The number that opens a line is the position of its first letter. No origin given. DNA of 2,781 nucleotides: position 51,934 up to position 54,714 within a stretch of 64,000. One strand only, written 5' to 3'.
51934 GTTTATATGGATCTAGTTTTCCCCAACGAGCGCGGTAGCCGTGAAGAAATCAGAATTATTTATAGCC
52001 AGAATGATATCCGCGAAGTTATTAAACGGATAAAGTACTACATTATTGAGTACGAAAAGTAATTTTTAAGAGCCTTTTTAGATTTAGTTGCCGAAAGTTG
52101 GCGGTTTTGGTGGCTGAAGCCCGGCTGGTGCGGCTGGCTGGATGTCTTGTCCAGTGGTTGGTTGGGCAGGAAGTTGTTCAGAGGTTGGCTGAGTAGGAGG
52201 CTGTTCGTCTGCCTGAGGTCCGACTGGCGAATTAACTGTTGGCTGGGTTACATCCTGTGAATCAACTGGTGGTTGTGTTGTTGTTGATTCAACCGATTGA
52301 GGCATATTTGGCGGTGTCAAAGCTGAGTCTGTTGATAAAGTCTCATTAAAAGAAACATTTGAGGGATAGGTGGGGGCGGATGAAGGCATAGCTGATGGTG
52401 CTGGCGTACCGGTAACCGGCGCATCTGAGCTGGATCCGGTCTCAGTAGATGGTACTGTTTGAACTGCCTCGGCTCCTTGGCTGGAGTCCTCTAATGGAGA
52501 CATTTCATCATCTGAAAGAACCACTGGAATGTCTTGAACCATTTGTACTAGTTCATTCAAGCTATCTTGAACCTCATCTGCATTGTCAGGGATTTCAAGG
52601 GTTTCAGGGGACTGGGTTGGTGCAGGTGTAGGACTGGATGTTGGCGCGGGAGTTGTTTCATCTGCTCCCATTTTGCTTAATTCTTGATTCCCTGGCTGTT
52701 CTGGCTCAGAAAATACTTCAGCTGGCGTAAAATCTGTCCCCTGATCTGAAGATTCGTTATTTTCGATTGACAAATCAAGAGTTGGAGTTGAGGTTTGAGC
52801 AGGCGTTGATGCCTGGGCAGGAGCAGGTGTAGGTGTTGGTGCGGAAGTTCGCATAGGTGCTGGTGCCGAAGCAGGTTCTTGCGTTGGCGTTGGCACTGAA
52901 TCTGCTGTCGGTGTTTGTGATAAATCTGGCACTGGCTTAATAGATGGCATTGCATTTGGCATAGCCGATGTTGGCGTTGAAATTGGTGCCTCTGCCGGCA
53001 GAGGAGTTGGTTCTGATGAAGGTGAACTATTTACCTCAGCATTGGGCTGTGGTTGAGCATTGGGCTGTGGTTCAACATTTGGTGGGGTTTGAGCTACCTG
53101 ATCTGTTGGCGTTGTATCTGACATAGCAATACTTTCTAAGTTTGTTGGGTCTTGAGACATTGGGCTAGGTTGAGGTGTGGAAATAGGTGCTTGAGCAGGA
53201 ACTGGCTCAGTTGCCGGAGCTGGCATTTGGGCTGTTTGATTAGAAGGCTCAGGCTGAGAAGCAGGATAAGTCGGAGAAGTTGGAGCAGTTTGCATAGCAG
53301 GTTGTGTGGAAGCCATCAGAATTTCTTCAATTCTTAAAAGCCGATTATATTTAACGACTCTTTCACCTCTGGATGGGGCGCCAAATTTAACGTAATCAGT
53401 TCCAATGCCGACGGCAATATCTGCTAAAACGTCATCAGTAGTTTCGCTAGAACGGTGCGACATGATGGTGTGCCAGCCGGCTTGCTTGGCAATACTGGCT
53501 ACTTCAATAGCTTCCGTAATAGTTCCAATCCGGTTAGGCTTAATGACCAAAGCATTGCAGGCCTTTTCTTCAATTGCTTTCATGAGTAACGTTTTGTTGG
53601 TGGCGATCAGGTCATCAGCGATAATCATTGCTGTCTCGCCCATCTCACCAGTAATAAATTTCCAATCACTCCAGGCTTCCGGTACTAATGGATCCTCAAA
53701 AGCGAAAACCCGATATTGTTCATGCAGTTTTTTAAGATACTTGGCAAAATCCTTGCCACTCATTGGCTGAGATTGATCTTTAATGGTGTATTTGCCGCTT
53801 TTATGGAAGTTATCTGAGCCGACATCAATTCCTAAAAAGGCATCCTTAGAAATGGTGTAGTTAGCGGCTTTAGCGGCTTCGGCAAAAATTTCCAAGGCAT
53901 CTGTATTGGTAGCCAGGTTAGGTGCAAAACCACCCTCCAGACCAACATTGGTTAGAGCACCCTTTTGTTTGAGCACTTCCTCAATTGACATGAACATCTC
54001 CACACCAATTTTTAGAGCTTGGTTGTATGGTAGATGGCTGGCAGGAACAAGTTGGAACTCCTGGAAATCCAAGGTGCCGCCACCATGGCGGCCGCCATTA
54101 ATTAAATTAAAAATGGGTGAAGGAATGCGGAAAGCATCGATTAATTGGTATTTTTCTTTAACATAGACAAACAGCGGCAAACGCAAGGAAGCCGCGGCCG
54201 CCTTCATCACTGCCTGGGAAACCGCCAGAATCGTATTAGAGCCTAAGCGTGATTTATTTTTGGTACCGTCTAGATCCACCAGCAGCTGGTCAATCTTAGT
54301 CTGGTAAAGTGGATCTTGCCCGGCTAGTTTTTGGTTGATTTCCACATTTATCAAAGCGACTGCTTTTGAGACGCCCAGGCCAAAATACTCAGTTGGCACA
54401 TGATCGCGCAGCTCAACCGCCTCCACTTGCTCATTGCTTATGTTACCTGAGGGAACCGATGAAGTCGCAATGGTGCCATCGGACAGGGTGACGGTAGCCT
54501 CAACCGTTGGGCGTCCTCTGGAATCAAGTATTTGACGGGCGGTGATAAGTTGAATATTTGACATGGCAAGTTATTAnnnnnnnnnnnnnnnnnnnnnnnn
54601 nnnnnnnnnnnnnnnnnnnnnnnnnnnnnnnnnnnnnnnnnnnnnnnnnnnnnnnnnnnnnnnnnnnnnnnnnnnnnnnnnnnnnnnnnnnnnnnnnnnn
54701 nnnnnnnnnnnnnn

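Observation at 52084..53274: Enolase carries a roughly 390-aa mucin-like Pro/Thr/Ser/Ala/Gln-rich C-terminal extension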

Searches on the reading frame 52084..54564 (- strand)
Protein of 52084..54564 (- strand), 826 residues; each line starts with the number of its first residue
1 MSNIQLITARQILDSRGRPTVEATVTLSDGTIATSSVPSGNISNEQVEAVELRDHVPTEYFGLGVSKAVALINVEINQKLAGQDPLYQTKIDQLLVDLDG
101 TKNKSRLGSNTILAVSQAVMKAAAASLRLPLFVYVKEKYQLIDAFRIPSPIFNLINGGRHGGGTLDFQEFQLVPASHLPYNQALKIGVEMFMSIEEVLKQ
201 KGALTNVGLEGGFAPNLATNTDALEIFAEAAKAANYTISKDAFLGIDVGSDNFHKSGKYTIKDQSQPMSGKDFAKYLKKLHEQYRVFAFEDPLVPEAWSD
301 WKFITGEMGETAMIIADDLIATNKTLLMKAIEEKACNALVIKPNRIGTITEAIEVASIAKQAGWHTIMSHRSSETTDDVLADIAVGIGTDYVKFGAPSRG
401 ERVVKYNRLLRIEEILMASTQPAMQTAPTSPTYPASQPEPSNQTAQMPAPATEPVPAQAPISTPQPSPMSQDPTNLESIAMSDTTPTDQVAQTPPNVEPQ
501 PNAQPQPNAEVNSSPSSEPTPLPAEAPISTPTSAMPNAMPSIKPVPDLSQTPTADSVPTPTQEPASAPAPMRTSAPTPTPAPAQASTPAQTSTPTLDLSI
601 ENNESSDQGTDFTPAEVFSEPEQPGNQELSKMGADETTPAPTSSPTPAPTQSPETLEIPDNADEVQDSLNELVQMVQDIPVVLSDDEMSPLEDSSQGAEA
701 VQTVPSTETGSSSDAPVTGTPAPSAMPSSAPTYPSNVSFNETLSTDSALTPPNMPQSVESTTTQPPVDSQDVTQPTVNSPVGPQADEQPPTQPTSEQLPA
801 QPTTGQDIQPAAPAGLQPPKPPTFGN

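Call 3: search_protein_families(library=pfam, proteins=[window:52084-54564:-], max_evalue=1)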
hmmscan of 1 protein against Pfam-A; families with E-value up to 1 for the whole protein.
window:52084-54564:- (826 aa): 4 families
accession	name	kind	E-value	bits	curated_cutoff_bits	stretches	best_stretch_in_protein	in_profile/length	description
PF00113.28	Enolase_C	-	1.4e-81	274.5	21.5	1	146-419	3-284/296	Enolase, C-terminal TIM barrel domain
PF03952.21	Enolase_N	-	3.6e-44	150.5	35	1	4-135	1-131/131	Enolase, N-terminal domain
PF13378.12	MR_MLE_C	-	3.2e-08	34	29.4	1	265-368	52-152/219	Enolase C-terminal domain-like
PF07476.17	MAAL_C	-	0.021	14.4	27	1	274-388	93-215/249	Methylaspartate ammonia-lyase C-terminus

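Call 4: search_protein_families(library=ncbifam, proteins=[window:52084-54564:-], max_evalue=1)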
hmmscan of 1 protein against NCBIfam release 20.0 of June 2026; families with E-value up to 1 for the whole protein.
window:52084-54564:- (826 aa): 7 families
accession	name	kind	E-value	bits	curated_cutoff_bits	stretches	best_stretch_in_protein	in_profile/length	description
TIGR01060.2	eno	equivalog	1.1e-134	449.3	300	1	4-420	1-414/425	phosphopyruvate hydratase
NF006223.0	PRK08350.1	equivalog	2.2e-18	66.7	624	2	66-153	50-133/341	hypothetical protein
TIGR01928.1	menC_lowGC_arch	equivalog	8.8e-06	25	200.65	1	268-366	185-278/325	o-succinylbenzoate synthase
NF011968.0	PRK15440.1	equivalog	0.0012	17.8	393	1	272-374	223-323/395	L-rhamnonate dehydratase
TIGR01927.1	menC_gam_Gplu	equivalog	0.0025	17.1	130.55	1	268-369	168-263/307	o-succinylbenzoate synthase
NF003473.0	PRK05105.1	equivalog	0.0066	15.5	236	1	269-369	179-271/331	o-succinylbenzoate synthase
TIGR02534.1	mucon_cyclo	subfamily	0.075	12.1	334.95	1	274-364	204-290/368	muconate/chloromuconate family cycloisomerase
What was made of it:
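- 53308..54564 (-): Enolase catalytic module, aa 1-419 (Enolase_N 4-135, Enolase_C TIM barrel 146-419). Pfam and TIGR01060 hits above curated cutoffs (calls 3, 4).
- On Enolase / phosphopyruvate hydratase (TIGR01060; PF03952 + PF00113): TIGR01060 scores 449 bits (cutoff 300) (calls 3, 4).
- Checked: NCBIfam TIGR01060 'eno' scores 449 bits against a cutoff of 300 (calls 3, 4).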

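Call 6: find_homologous_proteins(query=window:52084-54564:-, max_evalue=1e-10)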
Query window:52084-54564:- (826 aa): 3197 proteins with E <= 1e-10 among 8000 candidates; the best 120 are listed.
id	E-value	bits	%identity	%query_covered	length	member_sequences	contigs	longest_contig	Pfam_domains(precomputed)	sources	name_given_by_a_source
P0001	0.0e+0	1761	99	100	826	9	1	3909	PF03952.22,PF00113.29,PF13378.13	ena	-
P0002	5.2e-248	844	84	51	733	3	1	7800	PF03952.22,PF00113.29,PF13378.13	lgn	-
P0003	4.5e-240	817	64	82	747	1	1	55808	PF03952.22,PF00113.29,PF13378.13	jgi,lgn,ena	-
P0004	5.3e-233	794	80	56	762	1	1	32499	PF03952.22,PF00113.29,PF13378.13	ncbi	-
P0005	3.0e-232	791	77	55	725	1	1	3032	PF03952.22,PF00113.29,PF13378.13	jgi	jgi:enolase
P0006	3.6e-231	788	57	88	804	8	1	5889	PF03952.22,PF00113.29,PF13378.13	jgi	-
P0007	1.1e-228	780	59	82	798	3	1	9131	PF03952.22,PF00113.29,PF13378.13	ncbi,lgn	-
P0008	2.1e-227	775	66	67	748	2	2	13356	PF03952.22,PF00113.29,PF13378.13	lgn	-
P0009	7.0e-225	767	59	82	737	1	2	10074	PF03952.22,PF00113.29,PF13378.13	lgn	-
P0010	2.6e-220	752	58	82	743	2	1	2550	PF03952.22,PF00113.29,PF13378.13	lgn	-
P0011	2.2e-214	732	68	60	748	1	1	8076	PF03952.22,PF00113.29,PF13378.13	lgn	-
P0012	1.1e-213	730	70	57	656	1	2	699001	PF03952.22,PF00113.29,PF13378.13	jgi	jgi:enolase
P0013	4.9e-213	728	60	70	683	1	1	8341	PF03952.22,PF00113.29,PF13378.13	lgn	-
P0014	3.5e-212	725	63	65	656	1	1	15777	PF03952.22,PF00113.29,PF13378.13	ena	-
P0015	5.7e-212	724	60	73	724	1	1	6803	PF03952.22,PF00113.29,PF13378.13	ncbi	-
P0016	3.2e-211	722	55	82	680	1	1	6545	PF03952.22,PF00113.29,PF13378.13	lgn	-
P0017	2.7e-210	719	43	5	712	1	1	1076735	PF03952.22,PF00113.29,PF13378.13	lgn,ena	-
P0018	6.4e-209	714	72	53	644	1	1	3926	PF03952.22,PF00113.29,PF13378.13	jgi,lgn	jgi:enolase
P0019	1.5e-207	710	73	50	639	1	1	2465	PF03952.22,PF00113.29,PF13378.13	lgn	-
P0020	9.4e-207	707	73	53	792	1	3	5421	PF03952.22,PF00113.29,PF13378.13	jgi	jgi:enolase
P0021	4.5e-205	702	57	79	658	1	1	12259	PF03952.22,PF00113.29,PF13378.13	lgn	-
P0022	4.1e-204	698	59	72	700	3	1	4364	PF03952.22,PF00113.29,PF13378.13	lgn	-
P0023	1.2e-202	694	64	56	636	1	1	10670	PF03952.22,PF00113.29,PF13378.13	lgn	-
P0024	1.7e-202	693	72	51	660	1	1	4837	PF03952.22,PF00113.29,PF13378.13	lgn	-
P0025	1.8e-201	690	74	51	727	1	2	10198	PF03952.22,PF00113.29,PF13378.13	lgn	-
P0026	2.7e-201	689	66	57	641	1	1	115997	PF03952.22,PF00113.29,PF13378.13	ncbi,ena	-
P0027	2.8e-200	686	54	82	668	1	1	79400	PF03952.22,PF00113.29,PF13378.13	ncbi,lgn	-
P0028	3.7e-199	682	70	50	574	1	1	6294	PF03952.22,PF00113.29,PF13378.13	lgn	-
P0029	4.6e-198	678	51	87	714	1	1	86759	PF03952.22,PF00113.29,PF13378.13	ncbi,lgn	-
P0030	1.0e-197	677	54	73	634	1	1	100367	PF03952.22,PF00113.29,PF13378.13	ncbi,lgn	-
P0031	4.3e-197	675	68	56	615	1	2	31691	PF03952.22,PF00113.29,PF13378.13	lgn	-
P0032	5.0e-195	668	72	51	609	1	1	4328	PF03952.22,PF00113.29,PF13378.13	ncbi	-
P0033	2.8e-193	663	71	51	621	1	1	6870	PF03952.22,PF00113.29,PF13378.13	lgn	-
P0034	3.8e-193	662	65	55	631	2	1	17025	PF03952.22,PF00113.29,PF13378.13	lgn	-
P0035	1.8e-192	660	68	52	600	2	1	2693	PF03952.22,PF00113.29,PF13378.13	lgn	-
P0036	2.1e-191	656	65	56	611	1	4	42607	PF03952.22,PF00113.29,PF13378.13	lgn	-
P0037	1.4e-190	654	59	67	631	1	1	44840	PF03952.22,PF00113.29,PF13378.13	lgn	-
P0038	2.4e-189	650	61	61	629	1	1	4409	PF03952.22,PF00113.29,PF13378.13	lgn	-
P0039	2.0e-180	620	43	50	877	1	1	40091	PF03952.22,PF00113.29,PF07476.18,PF13378.13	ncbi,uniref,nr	ncbi:hypothetical protein CVT25_009781 [Psilocybe cyanescens]|uniref:phosphopyruvate hydratase n=1 T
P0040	2.4e-175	603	63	50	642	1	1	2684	PF03952.22,PF00113.29,PF13378.13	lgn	-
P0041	2.6e-142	494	49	57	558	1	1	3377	PF03952.22,PF00113.29,PF13378.13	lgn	-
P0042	1.8e-136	475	48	55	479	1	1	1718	PF03952.22,PF00113.29,PF13378.13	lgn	-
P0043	1.3e-132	462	51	50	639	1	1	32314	PF03952.22,PF00113.29,PF13378.13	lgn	-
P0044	9.2e-132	459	46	58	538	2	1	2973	PF03952.22,PF00113.29,PF13378.13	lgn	-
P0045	2.9e-131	458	48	50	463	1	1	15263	PF03952.22,PF00113.29,PF13378.13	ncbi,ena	-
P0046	1.3e-129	452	50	50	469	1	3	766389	PF03952.22,PF00113.29,PF13378.13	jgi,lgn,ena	-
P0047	3.2e-126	441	48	50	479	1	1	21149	PF03952.22,PF00113.29,PF13378.13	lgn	-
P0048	5.4e-126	440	47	50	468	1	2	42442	PF03952.22,PF00113.29,PF13378.13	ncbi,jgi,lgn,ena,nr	ncbi:MAG: phosphopyruvate hydratase [Candidatus Pacebacteria bacterium CG10_big_fil_rev_8_21_14_0_10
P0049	1.6e-123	432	50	49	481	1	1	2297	PF03952.22,PF00113.29,PF13378.13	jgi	-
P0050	2.5e-115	405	40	69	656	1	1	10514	PF03952.22,PF00113.29,PF13378.13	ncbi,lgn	ncbi:MAG: enolase C-terminal domain-like protein [Candidatus Paceibacterota bacterium]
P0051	2.4e-110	388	37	39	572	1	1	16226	PF03952.22,PF00113.29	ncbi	-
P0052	1.6e-109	386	38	50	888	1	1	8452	PF03952.22,PF00113.29,PF13378.13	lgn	-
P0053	8.8e-109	383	45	49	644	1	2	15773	PF03952.22,PF00406.30,PF00113.29,PF13207.13,PF13378.13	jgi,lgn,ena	-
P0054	2.5e-108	382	45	52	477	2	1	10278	PF03952.22,PF00113.29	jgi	-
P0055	4.9e-108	381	45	50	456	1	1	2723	PF03952.22,PF00113.29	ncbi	-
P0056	1.1e-107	380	44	50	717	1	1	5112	PF03952.22,PF00113.29,PF13378.13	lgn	-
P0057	2.7e-106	375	44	51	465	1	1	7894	PF03952.22,PF00113.29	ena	-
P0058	3.6e-105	371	43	51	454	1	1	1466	PF03952.22,PF00113.29,PF13378.13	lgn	-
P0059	1.6e-104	369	45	51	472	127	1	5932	PF03952.22,PF00113.29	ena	-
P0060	2.8e-104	368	44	51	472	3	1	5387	PF03952.22,PF00113.29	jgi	-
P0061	1.0e-102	363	44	50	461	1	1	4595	PF03952.22,PF00113.29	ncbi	ncbi:MAG: phosphopyruvate hydratase [bacterium]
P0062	1.1e-102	363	44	50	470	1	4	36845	PF03952.22,PF00113.29,PF07476.18,PF13378.13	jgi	jgi:enolase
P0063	4.6e-102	361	42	50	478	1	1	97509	PF03952.22,PF00113.29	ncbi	-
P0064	4.8e-102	361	43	50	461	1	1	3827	PF03952.22,PF00113.29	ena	-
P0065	6.2e-102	361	44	50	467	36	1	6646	PF03952.22,PF00113.29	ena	-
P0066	1.0e-101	360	44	51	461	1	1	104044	PF03952.22,PF00113.29,PF13378.13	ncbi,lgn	-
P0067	1.2e-101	360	43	50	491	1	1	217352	PF03952.22,PF00113.29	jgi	jgi:enolase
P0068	1.6e-101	359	44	50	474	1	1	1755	PF03952.22,PF00113.29,PF13378.13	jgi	-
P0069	2.7e-101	358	42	50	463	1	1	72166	PF03952.22,PF00113.29,PF13378.13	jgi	jgi:enolase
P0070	3.2e-101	358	44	50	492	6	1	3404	PF03952.22,PF00113.29,PF13378.13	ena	-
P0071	3.7e-101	358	43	53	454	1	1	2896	PF03952.22,PF00113.29,PF13378.13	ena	-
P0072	7.2e-101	357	42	56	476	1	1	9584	PF03952.22,PF00113.29,PF13378.13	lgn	-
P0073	1.0e-100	357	43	50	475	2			PF03952.22,PF00113.29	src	-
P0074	1.1e-100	356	42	51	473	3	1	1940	PF03952.22,PF00113.29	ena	-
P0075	1.6e-100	356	44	50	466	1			PF03952.22,PF00113.29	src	-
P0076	1.8e-100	356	42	51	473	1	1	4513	PF03952.22,PF00113.29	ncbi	-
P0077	1.8e-100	356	43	52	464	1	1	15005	PF03952.22,PF00113.29,PF13378.13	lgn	-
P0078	2.3e-100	355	43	51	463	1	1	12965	PF03952.22,PF00113.29,PF13378.13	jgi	jgi:enolase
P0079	2.7e-100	355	42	50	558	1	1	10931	PF03952.22,PF00113.29,PF13378.13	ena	-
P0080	4.1e-100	355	43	50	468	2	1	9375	PF03952.22,PF00113.29,PF07476.18,PF13378.13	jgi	jgi:enolase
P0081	4.1e-100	355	44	51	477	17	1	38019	PF03952.22,PF00113.29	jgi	-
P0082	4.5e-100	354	42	50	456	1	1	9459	PF03952.22,PF00113.29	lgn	-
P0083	6.5e-100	354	42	50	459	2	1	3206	PF03952.22,PF00113.29,PF13378.13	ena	-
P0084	6.8e-100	354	42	51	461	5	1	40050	PF03952.22,PF00113.29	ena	-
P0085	7.3e-100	354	42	50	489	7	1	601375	PF03952.22,PF00113.29,PF07476.18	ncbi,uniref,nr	ncbi:phosphopyruvate hydratase [Pantoea sp. Tr-811]|uniref:phosphopyruvate hydratase n=1 Tax=Pantoea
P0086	7.7e-100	354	42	50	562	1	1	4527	PF03952.22,PF00113.29,PF13378.13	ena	-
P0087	7.8e-100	354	40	57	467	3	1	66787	PF03952.22,PF00113.29,PF13378.13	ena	-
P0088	1.3e-99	353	43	50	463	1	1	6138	PF03952.22,PF00113.29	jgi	jgi:enolase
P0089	1.7e-99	353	44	50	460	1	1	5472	PF03952.22,PF00113.29,PF07476.18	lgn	-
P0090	1.9e-99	352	41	53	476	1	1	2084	PF03952.22,PF00113.29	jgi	jgi:enolase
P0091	2.1e-99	352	42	50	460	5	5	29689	PF03952.22,PF00113.29,PF07476.18,PF13378.13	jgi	jgi:enolase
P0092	2.3e-99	352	42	50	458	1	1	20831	PF03952.22,PF00113.29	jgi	jgi:enolase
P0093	2.6e-99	352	45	50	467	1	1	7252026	PF03952.22,PF00113.29,PF07476.18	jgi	jgi:enolase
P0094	2.9e-99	352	42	50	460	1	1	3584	PF03952.22,PF00113.29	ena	-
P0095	3.0e-99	352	40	56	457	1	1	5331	PF03952.22,PF00113.29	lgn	-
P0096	4.0e-99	351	43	52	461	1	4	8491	PF03952.22,PF00113.29,PF07476.18,PF13378.13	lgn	-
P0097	4.2e-99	351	43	50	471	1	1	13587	PF03952.22,PF00113.29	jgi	jgi:enolase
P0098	4.9e-99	351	44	50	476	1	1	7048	PF03952.22,PF00113.29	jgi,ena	-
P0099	5.9e-99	351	42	50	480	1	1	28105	PF03952.22,PF00113.29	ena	-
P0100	6.3e-99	351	37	31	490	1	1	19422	PF03952.22,PF00113.29,PF13378.13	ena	-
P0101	7.8e-99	350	41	50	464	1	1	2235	PF03952.22,PF00113.29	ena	-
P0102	8.0e-99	350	42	50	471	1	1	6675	PF03952.22,PF00113.29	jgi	jgi:enolase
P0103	8.2e-99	350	42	50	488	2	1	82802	PF03952.22,PF00113.29,PF07476.18,PF13378.13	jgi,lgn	jgi:enolase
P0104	8.9e-99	350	44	50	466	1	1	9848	PF03952.22,PF00113.29,PF13378.13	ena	-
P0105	9.3e-99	350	43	50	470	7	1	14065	PF03952.22,PF00113.29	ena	-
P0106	1.0e-98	350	41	51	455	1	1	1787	PF03952.22,PF00113.29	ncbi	-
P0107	1.2e-98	350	42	50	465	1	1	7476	PF03952.22,PF00113.29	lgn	-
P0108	1.2e-98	350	43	53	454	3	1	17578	PF03952.22,PF00113.29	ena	-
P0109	1.5e-98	349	42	51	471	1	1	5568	PF03952.22,PF00113.29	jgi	jgi:enolase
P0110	1.5e-98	349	42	51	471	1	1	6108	PF03952.22,PF00113.29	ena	-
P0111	1.8e-98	349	43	51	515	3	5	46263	PF03952.22,PF00113.29,PF13378.13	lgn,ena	-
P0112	1.8e-98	349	42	50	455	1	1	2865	PF03952.22,PF00113.29,PF13378.13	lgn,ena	-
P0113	1.9e-98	349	43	51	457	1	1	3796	PF03952.22,PF00113.29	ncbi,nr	ncbi:MAG TPA: phosphopyruvate hydratase [Pyrinomonadaceae bacterium]|nr:phosphopyruvate hydratase [P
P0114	2.0e-98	349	44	50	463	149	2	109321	PF03952.22,PF00113.29,PF13378.13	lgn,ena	-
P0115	2.0e-98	349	45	50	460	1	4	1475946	PF03952.22,PF00113.29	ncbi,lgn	-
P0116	2.0e-98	349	42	50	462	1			PF03952.22,PF00113.29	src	-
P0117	2.0e-98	349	44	50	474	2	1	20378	PF03952.22,PF00113.29,PF07476.18,PF13378.13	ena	-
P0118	2.2e-98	349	43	51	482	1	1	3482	PF03952.22,PF00113.29,PF13378.13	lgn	-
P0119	2.3e-98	349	42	51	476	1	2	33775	PF03952.22,PF00113.29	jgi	jgi:enolase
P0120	2.3e-98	349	42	51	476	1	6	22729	PF03952.22,PF00113.29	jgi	jgi:enolase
